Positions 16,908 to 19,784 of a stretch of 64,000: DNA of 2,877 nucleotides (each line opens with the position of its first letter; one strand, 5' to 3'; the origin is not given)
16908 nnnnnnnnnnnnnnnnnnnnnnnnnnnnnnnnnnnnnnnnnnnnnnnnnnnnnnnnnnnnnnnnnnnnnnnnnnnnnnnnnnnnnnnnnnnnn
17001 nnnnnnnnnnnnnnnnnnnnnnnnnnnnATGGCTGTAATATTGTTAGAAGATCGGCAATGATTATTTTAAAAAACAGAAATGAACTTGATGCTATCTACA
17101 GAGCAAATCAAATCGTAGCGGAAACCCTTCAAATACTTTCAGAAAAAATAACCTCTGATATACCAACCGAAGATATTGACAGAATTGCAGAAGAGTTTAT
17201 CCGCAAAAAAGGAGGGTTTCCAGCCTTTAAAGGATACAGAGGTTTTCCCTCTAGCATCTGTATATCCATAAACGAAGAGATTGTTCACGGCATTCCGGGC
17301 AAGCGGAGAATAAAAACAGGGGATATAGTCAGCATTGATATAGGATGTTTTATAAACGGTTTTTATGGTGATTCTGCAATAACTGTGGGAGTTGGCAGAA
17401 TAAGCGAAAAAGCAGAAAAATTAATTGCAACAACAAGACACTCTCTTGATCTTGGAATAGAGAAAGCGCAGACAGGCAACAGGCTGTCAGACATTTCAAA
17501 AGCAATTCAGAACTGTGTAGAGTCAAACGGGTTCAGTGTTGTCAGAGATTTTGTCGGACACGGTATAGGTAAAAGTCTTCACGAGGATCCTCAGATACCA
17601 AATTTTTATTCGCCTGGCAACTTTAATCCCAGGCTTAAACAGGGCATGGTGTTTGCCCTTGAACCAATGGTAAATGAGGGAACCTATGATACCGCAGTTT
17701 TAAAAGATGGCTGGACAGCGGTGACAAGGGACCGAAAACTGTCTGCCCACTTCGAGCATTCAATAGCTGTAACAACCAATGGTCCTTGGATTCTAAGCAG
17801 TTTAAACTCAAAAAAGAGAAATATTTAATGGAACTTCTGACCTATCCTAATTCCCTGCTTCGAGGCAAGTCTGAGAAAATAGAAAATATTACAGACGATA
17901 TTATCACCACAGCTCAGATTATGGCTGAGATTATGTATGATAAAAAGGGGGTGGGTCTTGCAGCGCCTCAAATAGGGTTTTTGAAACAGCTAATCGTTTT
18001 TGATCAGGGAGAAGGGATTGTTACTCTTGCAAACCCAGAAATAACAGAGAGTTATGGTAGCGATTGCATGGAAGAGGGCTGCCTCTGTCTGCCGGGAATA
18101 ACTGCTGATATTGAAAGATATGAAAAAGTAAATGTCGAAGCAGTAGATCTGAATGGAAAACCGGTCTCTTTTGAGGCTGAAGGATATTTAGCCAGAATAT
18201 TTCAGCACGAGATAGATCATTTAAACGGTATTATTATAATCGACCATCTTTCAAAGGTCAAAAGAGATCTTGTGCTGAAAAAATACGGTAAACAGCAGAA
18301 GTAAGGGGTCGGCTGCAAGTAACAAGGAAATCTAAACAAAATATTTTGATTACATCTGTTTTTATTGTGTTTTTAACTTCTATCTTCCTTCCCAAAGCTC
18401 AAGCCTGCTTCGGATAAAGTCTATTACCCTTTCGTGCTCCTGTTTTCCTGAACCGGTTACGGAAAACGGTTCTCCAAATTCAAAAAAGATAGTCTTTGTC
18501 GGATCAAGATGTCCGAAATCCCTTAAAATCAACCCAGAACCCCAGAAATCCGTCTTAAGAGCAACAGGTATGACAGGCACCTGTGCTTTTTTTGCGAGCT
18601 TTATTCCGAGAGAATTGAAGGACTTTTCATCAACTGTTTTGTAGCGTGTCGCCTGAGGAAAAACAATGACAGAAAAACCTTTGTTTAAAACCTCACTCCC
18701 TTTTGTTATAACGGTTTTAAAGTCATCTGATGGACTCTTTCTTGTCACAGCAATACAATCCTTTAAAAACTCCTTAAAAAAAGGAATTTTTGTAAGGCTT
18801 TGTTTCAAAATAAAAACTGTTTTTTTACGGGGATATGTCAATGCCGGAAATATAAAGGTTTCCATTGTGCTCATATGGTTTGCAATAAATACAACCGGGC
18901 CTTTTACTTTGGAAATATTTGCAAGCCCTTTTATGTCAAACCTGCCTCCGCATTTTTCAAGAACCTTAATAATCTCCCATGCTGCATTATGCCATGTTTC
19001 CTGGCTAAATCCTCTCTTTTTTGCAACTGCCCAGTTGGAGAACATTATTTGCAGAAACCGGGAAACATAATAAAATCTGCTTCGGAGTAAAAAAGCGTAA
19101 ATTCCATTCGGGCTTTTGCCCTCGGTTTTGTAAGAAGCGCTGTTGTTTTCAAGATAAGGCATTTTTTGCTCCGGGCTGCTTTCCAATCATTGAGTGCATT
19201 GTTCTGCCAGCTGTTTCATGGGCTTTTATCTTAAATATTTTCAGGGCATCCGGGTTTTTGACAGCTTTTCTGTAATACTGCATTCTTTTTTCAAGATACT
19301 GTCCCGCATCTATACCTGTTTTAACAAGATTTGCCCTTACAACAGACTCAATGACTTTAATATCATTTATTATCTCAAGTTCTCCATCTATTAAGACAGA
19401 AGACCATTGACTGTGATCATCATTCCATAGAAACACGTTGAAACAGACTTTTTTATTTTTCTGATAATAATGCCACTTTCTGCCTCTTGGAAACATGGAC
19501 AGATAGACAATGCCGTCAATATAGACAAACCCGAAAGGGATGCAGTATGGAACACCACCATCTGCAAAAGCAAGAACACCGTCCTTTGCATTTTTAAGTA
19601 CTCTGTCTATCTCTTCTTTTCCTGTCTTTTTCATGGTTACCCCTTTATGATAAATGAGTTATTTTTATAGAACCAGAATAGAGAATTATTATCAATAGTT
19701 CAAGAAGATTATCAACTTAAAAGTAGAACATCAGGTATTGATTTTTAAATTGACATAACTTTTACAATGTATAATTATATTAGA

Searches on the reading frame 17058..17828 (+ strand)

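Call 45: search_protein_families(library=pfam, proteins=[window:17058-17828:+], max_evalue=0.00001)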
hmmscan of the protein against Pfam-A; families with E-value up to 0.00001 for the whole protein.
window:17058-17828:+ (256 aa): 1 family
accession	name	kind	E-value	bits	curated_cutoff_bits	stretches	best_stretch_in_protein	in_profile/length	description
PF00557.29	Peptidase_M24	-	8.9e-47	160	23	1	12-239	2-207/208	Metallopeptidase family M24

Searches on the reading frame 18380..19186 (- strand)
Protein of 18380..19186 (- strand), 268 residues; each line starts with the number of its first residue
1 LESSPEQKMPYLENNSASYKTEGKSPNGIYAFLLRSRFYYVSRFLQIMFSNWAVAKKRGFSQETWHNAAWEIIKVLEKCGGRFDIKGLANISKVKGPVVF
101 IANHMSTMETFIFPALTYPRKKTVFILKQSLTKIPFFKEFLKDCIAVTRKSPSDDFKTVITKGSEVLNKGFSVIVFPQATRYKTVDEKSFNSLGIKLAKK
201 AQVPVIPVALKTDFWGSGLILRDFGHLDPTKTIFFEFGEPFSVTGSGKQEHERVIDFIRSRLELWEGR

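Call 45: search_protein_families(library=pfam, proteins=[window:18380-19186:-], max_evalue=0.00001)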
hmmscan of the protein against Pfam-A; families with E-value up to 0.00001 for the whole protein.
window:18380-19186:- (268 aa): 1 family
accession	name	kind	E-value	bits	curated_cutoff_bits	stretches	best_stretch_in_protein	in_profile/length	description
PF01553.26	Acyltransferase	-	7.4e-16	58.6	23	1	83-210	2-131/132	Acyltransferase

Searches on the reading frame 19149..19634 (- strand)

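Call 45: search_protein_families(library=pfam, proteins=[window:19149-19634:-], max_evalue=0.00001)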
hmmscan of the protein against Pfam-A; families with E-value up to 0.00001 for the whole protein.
window:19149-19634:- (161 aa): 1 family
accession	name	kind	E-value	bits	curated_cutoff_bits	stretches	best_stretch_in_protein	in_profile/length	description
PF12900.13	Pyridox_ox_2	-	1.1e-15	58.3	27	1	6-105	2-106/140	Pyridoxamine 5'-phosphate oxidase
